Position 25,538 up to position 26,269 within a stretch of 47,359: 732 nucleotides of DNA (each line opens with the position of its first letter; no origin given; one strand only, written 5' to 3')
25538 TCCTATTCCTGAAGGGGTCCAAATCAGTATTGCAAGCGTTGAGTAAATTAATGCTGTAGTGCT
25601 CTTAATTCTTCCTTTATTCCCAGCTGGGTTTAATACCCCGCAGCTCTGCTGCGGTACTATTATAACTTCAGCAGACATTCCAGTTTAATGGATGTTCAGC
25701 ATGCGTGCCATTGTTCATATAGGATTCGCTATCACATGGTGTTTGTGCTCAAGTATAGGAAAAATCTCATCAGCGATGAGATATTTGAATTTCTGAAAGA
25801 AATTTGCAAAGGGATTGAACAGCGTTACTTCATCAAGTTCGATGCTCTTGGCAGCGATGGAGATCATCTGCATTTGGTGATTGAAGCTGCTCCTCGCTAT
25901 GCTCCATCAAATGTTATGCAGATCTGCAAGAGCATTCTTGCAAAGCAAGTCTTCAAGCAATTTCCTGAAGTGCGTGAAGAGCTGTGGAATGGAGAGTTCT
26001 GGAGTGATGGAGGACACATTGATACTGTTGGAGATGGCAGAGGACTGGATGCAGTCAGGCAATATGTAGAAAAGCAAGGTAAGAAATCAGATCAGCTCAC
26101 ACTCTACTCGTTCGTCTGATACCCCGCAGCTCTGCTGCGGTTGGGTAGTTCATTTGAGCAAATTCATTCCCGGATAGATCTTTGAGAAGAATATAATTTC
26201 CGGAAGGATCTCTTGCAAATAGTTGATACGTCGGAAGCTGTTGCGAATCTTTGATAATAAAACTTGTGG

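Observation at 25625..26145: IS200/IS605-like element with identical 23-nt hairpin ends; TnpA appears to lack the catalytic Tyr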

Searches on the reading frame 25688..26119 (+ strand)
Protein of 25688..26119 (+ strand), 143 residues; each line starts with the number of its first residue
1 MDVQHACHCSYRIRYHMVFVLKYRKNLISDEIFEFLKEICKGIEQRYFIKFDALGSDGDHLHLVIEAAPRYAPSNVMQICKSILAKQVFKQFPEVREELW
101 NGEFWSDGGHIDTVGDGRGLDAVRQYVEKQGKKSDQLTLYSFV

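Call 4: search_protein_families(library=pfam, proteins=[window:25688-26119:+], max_evalue=0.1)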
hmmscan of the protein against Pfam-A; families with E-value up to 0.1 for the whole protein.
window:25688-26119:+ (143 aa): 2 families
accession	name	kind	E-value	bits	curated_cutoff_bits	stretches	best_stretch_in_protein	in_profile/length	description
PF01797.21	Y1_Tnp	-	1.8e-30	106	23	1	10-130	2-121/121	Transposase IS200 like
PF00874.25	PRD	-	0.032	15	23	1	5-52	27-76/90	PRD domain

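Call 5: search_protein_families(library=ncbifam, proteins=[window:25688-26119:+], max_evalue=0.1)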
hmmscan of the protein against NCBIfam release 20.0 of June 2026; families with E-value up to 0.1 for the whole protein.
window:25688-26119:+ (143 aa): 2 families
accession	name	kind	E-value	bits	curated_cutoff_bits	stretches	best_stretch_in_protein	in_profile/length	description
NF033573.1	transpos_IS200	equivalog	2.1e-33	115.2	55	1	4-129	2-126/126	IS200/IS605 family transposase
NF047646.1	REP_Tyr_transpos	equivalog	3.6e-05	23.7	80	1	15-127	12-127/146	REP-associated tyrosine transposase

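Call 6: search_solved_structures(query=window:25688-26119:+, max_evalue=1, show_alignments=4)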
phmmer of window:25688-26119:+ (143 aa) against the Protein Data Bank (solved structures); distinct sequences matched with E-value up to 1: 12.
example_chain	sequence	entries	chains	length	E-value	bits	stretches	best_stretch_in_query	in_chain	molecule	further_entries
2ec2_A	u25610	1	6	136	1.2e-19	73.8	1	3-135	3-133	136aa long hypothetical transposase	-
2f4f_A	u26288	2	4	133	2.2e-19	73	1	1-134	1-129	Transposase, putative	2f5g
2xm3_A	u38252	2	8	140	7.8e-17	64.7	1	10-133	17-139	TRANSPOSASE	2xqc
2xma_A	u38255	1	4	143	8.3e-17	64.6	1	10-133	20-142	TRANSPOSASE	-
2xo6_A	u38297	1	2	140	2.6e-16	63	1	10-132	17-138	TRANSPOSASE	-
2fyx_A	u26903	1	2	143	4.4e-16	62.3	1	10-130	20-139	transposase, putative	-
2a6m_A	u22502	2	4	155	7.1e-11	45.4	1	9-132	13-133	ISHp608 transposase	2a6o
2vhg_A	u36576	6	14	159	7.7e-11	45.3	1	9-132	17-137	TRANSPOSASE ORFA | Putative transposase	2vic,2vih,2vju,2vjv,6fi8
4c1y_A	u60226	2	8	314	0.089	15.9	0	83-124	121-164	FUCOSE-SPECIFIC LECTIN FLEA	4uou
4agt_A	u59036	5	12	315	0.09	15.9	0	83-124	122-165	FUCOSE-SPECIFIC LECTIN FLEA | Fucose-specific lectin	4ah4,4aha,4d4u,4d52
6z6c_AAA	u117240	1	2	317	0.09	15.9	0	83-124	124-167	Fucose-specific lectin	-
4agi_A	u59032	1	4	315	0.092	15.8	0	83-124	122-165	FUCOSE-SPECIFIC LECTIN FLEA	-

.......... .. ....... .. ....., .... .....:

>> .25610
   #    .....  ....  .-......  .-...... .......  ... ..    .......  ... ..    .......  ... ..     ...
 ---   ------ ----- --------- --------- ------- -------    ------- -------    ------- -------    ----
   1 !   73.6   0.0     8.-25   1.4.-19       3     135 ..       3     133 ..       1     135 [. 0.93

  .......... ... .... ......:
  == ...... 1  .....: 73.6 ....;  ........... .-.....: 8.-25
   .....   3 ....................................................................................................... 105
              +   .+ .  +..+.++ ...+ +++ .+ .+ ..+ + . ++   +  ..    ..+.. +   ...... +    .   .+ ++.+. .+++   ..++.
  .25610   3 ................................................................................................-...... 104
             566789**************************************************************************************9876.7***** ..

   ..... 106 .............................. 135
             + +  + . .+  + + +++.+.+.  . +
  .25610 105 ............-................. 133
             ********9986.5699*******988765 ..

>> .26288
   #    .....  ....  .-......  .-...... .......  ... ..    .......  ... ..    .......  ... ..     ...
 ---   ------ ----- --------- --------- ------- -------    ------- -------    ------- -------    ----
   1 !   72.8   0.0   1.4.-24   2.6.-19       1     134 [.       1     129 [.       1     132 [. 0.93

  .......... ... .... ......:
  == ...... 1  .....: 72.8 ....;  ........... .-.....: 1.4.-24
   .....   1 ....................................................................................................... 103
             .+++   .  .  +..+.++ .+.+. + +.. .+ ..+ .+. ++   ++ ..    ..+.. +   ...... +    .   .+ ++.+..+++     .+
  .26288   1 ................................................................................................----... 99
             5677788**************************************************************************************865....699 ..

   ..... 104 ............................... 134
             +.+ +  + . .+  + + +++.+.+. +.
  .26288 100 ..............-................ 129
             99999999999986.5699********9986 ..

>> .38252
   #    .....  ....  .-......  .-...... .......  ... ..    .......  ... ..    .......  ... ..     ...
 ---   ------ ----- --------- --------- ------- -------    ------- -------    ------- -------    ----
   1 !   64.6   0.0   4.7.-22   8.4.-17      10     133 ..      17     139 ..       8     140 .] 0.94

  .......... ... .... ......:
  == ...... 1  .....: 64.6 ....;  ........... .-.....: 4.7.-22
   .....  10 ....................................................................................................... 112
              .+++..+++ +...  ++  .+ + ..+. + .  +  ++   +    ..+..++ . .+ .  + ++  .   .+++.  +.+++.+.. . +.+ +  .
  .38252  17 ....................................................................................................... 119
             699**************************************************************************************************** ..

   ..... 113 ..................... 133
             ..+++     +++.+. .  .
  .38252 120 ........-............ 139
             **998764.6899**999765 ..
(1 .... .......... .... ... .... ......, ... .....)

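Call 11: find_homologous_proteins(query=window:25688-26119:+, max_evalue=0.00001)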
Query window:25688-26119:+ (143 aa): 636 proteins with E <= 0.00001 among 641 candidates; the best 120 are listed.
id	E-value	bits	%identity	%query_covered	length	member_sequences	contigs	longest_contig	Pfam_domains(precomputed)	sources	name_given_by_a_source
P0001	3.0e-92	324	99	100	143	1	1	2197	PF01797.22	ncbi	ncbi:MAG: IS200/IS605 family transposase [Nanoarchaeota archaeon]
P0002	7.8e-80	284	100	89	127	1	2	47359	PF01797.22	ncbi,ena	-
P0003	2.6e-75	269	78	99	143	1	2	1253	PF01797.22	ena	-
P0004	1.2e-72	260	76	99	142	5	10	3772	PF01797.22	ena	-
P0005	2.3e-72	259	76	99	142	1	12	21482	PF01797.22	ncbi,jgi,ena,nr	ncbi:MAG TPA: IS200/IS605 family transposase [Candidatus Nanoarchaeia archaeon]|nr:IS200/IS605 famil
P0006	3.2e-72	259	76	99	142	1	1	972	PF01797.22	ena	-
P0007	3.3e-72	259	75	99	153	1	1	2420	PF01797.22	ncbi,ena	-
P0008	3.3e-72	259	74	99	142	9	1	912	PF01797.22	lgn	-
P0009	3.5e-72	259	73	100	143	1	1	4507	PF01797.22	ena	-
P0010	4.9e-72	258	75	99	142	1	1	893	PF01797.22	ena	-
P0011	6.8e-72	258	73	100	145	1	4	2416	PF01797.22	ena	-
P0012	6.9e-72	258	74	99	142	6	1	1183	PF01797.22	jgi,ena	-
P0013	8.7e-72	258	81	92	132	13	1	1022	PF01797.22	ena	-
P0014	1.0e-71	257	76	99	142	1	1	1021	PF01797.22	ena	-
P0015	1.0e-71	257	77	99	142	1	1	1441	PF01797.22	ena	-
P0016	1.3e-71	257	73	100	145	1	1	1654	PF01797.22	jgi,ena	-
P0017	1.5e-71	257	73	99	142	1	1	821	PF01797.22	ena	-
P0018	1.9e-71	257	76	99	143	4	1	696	PF01797.22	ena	-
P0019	2.5e-71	256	75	99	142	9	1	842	PF01797.22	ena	-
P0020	3.6e-71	256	75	99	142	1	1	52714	PF01797.22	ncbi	-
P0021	3.7e-71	256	73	100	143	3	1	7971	PF01797.22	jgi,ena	-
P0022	4.2e-71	255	75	99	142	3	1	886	PF01797.22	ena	-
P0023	4.7e-71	255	72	100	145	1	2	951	PF01797.22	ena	-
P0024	6.3e-71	255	74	99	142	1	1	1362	PF01797.22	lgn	-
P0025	7.4e-71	255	76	99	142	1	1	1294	PF01797.22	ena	-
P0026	8.5e-71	254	74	100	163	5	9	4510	PF01797.22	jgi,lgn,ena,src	-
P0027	9.0e-71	254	73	99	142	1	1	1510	PF01797.22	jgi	-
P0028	9.1e-71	254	72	100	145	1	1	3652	PF01797.22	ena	-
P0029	9.2e-71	254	72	100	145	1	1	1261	PF01797.22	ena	-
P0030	9.3e-71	254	72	100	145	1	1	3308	PF01797.22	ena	-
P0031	1.0e-70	254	74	99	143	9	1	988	PF01797.22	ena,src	-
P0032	1.1e-70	254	74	99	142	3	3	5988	PF01797.22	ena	-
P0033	1.3e-70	254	73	99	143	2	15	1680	PF01797.22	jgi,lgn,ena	-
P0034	1.9e-70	253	75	99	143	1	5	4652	PF01797.22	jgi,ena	-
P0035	2.6e-70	253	74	99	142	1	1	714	PF01797.22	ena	-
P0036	2.7e-70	253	74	99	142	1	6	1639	PF01797.22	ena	-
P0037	4.5e-70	252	73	99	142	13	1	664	PF01797.22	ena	-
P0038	7.1e-70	251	73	99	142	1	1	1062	PF01797.22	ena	-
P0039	1.3e-69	251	71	100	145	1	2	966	PF01797.22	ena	-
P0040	1.7e-69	250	73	99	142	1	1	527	PF01797.22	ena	-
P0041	1.7e-69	250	71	100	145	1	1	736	PF01797.22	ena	-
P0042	1.7e-69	250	74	99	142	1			PF01797.22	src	-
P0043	1.9e-69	250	71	100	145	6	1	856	PF01797.22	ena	-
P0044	2.2e-69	250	74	99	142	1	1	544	PF01797.22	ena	-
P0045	2.4e-69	250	70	100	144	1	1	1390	PF01797.22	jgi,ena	-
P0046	2.4e-69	250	71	100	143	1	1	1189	PF01797.22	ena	-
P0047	2.5e-69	250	73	100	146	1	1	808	PF01797.22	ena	-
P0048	3.6e-69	249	72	99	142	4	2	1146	PF01797.22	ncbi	-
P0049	3.7e-69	249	72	99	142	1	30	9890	PF01797.22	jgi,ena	-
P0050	5.0e-69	249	73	99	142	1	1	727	PF01797.22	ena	-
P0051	6.9e-69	248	69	100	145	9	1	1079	PF01797.22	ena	-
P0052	9.8e-69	248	72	99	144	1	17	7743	PF01797.22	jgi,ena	-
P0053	1.2e-68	247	71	100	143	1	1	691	PF01797.22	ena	-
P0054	1.2e-68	247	71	99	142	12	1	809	PF01797.22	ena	-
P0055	1.3e-68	247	72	99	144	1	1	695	PF01797.22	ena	-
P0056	1.4e-68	247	72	100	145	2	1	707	PF01797.22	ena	-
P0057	1.8e-68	247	71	99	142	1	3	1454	PF01797.22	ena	-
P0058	3.6e-68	246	71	99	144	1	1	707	PF01797.22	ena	-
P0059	4.2e-68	246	70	99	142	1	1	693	PF01797.22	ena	-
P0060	4.6e-68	246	73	99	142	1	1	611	PF01797.22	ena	-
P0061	4.7e-68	246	72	99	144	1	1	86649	PF01797.22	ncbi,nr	ncbi:IS200/IS605 family transposase [Candidatus Woesearchaeota archaeon]|nr:IS200/IS605 family trans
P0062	4.9e-68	245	71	97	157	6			PF01797.22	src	-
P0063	5.6e-68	245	71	99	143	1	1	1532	PF01797.22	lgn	-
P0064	6.8e-68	245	71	99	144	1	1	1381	PF01797.22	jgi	-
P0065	7.5e-68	245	73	99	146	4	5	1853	PF01797.22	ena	-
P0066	7.9e-68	245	72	99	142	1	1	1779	PF01797.22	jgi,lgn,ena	-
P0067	8.0e-68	245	70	100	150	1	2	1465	PF01797.22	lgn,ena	-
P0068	8.5e-68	245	71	100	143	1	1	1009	PF01797.22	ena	-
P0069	9.3e-68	245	69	99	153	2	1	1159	PF01797.22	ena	-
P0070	1.3e-67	244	70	99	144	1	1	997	PF01797.22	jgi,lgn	-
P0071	1.6e-67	244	70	99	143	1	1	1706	PF01797.22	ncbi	-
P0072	1.7e-67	244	71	99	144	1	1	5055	PF01797.22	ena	-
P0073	1.9e-67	244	70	99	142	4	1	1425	PF01797.22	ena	-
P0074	1.9e-67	244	71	99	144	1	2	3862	PF01797.22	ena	-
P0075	2.0e-67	243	71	99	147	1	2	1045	PF01797.22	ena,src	-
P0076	2.4e-67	243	66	100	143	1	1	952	PF01797.22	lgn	-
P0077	2.4e-67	243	73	99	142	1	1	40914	PF01797.22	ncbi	-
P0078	2.4e-67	243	71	100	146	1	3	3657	PF01797.22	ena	-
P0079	2.5e-67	243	71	100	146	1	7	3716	PF01797.22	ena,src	-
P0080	2.6e-67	243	68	99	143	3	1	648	PF01797.22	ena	-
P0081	3.0e-67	243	70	99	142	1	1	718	PF01797.22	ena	-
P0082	3.6e-67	243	70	99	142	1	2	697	PF01797.22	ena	-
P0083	3.8e-67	243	71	99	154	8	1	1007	PF01797.22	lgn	-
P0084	4.2e-67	242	66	100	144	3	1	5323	PF01797.22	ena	-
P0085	5.2e-67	242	70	99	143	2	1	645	PF01797.22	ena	-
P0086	5.7e-67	242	70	99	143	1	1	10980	PF01797.22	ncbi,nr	ncbi:MAG: IS200/IS605 family transposase [Nanoarchaeota archaeon]|nr:IS200/IS605 family transposase 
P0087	8.5e-67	241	71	99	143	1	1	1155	PF01797.22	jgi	jgi:putative transposase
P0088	1.1e-66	241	70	99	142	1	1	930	PF01797.22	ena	-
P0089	1.1e-66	241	70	99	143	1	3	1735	PF01797.22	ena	-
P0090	1.2e-66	241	70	100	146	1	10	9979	PF01797.22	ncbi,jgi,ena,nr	ncbi:TPA: IS200/IS605 family transposase [Candidatus Woesearchaeota archaeon]|nr:IS200/IS605 family 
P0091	1.3e-66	241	71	100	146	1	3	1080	PF01797.22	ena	-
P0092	1.3e-66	241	70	99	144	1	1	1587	PF01797.22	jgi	jgi:putative transposase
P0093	1.3e-66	241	68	99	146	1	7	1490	PF01797.22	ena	-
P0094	1.6e-66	241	70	99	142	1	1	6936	PF01797.22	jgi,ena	-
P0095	1.6e-66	241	67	100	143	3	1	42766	PF01797.22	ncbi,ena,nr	ncbi:MAG: IS200/IS605 family transposase [Nanoarchaeota archaeon]|nr:IS200/IS605 family transposase 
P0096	1.8e-66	240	73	99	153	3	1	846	PF01797.22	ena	-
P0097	1.8e-66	240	70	99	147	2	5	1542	PF01797.22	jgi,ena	-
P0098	2.3e-66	240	66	100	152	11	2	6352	PF01797.22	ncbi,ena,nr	ncbi:MAG: IS200/IS605 family transposase [Candidatus Woesearchaeota archaeon]|nr:IS200/IS605 family 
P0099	2.3e-66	240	69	99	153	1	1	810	PF01797.22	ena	-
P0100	2.3e-66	240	69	99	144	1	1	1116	PF01797.22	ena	-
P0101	2.4e-66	240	66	99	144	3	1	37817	PF01797.22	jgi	-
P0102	2.8e-66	240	69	100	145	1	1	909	PF01797.22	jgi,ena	-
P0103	3.0e-66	240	69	99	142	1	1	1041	PF01797.22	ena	-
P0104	3.0e-66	240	69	100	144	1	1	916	PF01797.22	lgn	-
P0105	3.3e-66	240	66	99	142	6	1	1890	PF01797.22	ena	-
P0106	3.6e-66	239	69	99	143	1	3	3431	PF01797.22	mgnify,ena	mgnify:CR=1 FL=1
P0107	3.9e-66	239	71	100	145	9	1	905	PF01797.22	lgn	-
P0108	5.0e-66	239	68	99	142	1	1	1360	PF01797.22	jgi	-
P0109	5.5e-66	239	69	99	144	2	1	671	PF01797.22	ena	-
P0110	5.9e-66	239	68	99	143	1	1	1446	PF01797.22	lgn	-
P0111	5.9e-66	239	68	99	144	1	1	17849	PF01797.22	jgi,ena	-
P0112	6.5e-66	239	70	100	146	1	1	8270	PF01797.22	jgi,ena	-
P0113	6.5e-66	239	70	99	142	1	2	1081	PF01797.22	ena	-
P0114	7.4e-66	238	70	99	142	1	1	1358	PF01797.22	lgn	-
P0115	9.3e-66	238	68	97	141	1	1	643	PF01797.22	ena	-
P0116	9.6e-66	238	71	100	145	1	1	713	PF01797.22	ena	-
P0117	9.9e-66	238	64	99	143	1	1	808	PF01797.22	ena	-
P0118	1.0e-65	238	66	100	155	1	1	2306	PF01797.22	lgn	-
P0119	1.4e-65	237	66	99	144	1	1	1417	PF01797.22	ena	-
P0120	1.9e-65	237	69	100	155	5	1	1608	PF01797.22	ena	-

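Call 16: find_encoding_contigs(protein=P0001, flank=5000)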
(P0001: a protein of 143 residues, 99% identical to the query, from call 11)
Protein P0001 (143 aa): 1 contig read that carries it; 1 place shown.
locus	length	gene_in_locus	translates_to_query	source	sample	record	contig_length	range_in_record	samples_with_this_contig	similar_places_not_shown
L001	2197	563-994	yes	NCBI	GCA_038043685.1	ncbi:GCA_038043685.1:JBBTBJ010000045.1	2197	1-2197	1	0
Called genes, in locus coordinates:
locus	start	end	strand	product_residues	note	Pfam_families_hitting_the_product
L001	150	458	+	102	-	PF00338:Ribosomal_S10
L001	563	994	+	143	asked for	PF01797:Y1_Tnp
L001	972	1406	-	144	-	-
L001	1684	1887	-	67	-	-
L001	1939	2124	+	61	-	-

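Call 17: find_encoding_contigs(protein=P0005, flank=3000, max_places=10)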
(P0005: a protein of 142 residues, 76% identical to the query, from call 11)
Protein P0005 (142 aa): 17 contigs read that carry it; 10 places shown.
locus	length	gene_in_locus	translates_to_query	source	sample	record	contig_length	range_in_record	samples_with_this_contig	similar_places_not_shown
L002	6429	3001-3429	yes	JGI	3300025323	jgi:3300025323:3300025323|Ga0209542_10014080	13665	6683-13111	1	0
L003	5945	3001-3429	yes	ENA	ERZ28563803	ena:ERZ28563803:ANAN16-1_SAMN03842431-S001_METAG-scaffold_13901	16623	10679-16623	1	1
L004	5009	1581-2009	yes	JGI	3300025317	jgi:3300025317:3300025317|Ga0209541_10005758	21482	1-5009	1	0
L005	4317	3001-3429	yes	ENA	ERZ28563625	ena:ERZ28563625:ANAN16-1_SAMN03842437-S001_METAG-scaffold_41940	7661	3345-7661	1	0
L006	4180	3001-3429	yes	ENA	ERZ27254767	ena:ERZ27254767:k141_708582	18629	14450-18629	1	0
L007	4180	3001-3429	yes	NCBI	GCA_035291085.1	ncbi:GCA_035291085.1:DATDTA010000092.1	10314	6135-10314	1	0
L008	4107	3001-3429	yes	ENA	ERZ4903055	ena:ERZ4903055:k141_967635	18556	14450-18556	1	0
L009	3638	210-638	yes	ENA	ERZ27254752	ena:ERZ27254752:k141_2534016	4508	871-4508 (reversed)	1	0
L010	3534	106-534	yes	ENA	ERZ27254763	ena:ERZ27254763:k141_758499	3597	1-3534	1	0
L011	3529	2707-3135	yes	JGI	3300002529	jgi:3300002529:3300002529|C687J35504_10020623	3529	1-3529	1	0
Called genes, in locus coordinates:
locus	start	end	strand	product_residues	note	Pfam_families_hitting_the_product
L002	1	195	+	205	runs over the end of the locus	-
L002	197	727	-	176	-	PF00383:dCMP_cyt_deam_1, PF14437:MafB19-deam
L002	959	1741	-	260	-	PF14321:DUF4382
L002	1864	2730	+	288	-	PF10110:GPDPase_memb (faint), PF19656:DUF6159, PF24400:DUF7544 (weak)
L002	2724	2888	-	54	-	-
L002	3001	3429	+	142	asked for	PF01797:Y1_Tnp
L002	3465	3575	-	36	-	-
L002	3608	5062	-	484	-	-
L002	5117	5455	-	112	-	-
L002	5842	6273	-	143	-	-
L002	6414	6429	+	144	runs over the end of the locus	PF01797:Y1_Tnp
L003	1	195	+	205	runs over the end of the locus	-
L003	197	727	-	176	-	PF00383:dCMP_cyt_deam_1, PF14437:MafB19-deam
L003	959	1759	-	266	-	PF14321:DUF4382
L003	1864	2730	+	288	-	PF10110:GPDPase_memb (faint), PF19656:DUF6159, PF24400:DUF7544 (weak)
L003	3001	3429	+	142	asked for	PF01797:Y1_Tnp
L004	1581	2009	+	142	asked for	PF01797:Y1_Tnp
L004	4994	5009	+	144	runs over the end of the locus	PF01797:Y1_Tnp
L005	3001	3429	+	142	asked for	PF01797:Y1_Tnp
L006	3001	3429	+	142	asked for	PF01797:Y1_Tnp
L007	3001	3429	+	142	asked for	PF01797:Y1_Tnp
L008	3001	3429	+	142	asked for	PF01797:Y1_Tnp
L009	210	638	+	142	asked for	PF01797:Y1_Tnp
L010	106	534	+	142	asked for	PF01797:Y1_Tnp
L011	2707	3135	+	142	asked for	PF01797:Y1_Tnp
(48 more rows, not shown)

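Call 20: find_related_loci(query=A1, collection=genome_contigs, flank=2500)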
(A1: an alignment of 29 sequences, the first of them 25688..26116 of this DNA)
Query A1 (143 aa) in genome_contigs; peptide patterns used: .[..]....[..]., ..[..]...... (x = any residue, [..] = any of these).
188 stretches matched a pattern; 96 encode a relative of the query (tblastn E <= 1e-3); the best 80 are kept; 78 distinct loci.
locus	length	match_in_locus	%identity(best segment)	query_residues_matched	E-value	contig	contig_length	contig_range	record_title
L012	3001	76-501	76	1-142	4e-77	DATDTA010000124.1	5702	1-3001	MAG TPA_asm: Candidatus Nanoarchaeia archaeon isolate SMAG_U8017 k141_776794, whole genome shotgun sequence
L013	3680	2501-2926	76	1-142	9e-77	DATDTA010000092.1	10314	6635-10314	MAG TPA_asm: Candidatus Nanoarchaeia archaeon isolate SMAG_U8017 k141_2247968, whole genome shotgun sequence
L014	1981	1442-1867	75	1-142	3e-79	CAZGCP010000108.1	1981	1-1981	MAG TPA_asm: Candidatus Woesearchaeota archaeon isolate binchicken_co8_193 genome assembly, contig: NODE_119422_length_1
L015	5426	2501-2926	75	1-142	4e-76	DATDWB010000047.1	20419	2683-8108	MAG TPA_asm: Candidatus Nanoarchaeia archaeon isolate SMAG_U8099 k141_619231, whole genome shotgun sequence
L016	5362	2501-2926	75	1-142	2e-75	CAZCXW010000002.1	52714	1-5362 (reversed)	MAG TPA_asm: uncultured Methanosarcinales archaeon isolate binchicken_co38_1374 genome assembly, contig: NODE_1413_lengt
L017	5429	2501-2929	72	1-143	7e-74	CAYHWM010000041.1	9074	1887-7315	MAG TPA_asm: uncultured Methanosarcinales archaeon isolate ERP119705_co15_631 genome assembly, contig: NODE_9268_length_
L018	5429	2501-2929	71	1-143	3e-73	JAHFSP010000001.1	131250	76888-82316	MAG: Candidatus Woesearchaeota archaeon isolate nzgw60 NODE_67_length_131251_cov_5.225562, whole genome shotgun sequence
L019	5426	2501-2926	72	1-142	6e-73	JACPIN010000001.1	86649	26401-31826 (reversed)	MAG: Candidatus Woesearchaeota archaeon isolate NC_groundwater_441_Ag_B-0.1um_35_15 GD18-4_B1_scaffold_92304, whole geno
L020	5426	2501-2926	70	1-142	1e-71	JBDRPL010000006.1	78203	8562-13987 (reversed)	MAG: Candidatus Micrarchaeota archaeon isolate MEGAHIT-group-2.116 k141_24854, whole genome shotgun sequence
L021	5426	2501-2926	70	1-142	1e-71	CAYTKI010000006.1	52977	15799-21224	MAG TPA_asm: uncultured Methanosarcinales archaeon isolate binchicken_co203_562 genome assembly, contig: k141_465200, wh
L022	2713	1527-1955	70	1-143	7e-72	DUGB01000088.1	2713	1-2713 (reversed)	MAG TPA_asm: Candidatus Woesearchaeota archaeon isolate UBA10204 contig_85897, whole genome shotgun sequence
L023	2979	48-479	66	1-143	2e-70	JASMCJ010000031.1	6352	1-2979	MAG: Candidatus Woesearchaeota archaeon isolate ETNP3_MAG_14 c_000000764846, whole genome shotgun sequence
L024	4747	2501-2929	66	1-143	6e-70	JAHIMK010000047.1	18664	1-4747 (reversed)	MAG: Nanoarchaeota archaeon isolate KR13_N2.mb.68 KR13_N2.mb.68_k141_217570, whole genome shotgun sequence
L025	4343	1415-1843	69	1-142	6e-70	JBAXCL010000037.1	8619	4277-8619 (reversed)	MAG: archaeon isolate ELA192 MAG192_37, whole genome shotgun sequence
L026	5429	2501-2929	68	1-142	5e-69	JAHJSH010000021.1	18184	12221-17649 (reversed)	MAG: Nanoarchaeota archaeon isolate OS_PC_MetaG.mb.194 OS_PC_MetaG.mb.194_k141_506583, whole genome shotgun sequence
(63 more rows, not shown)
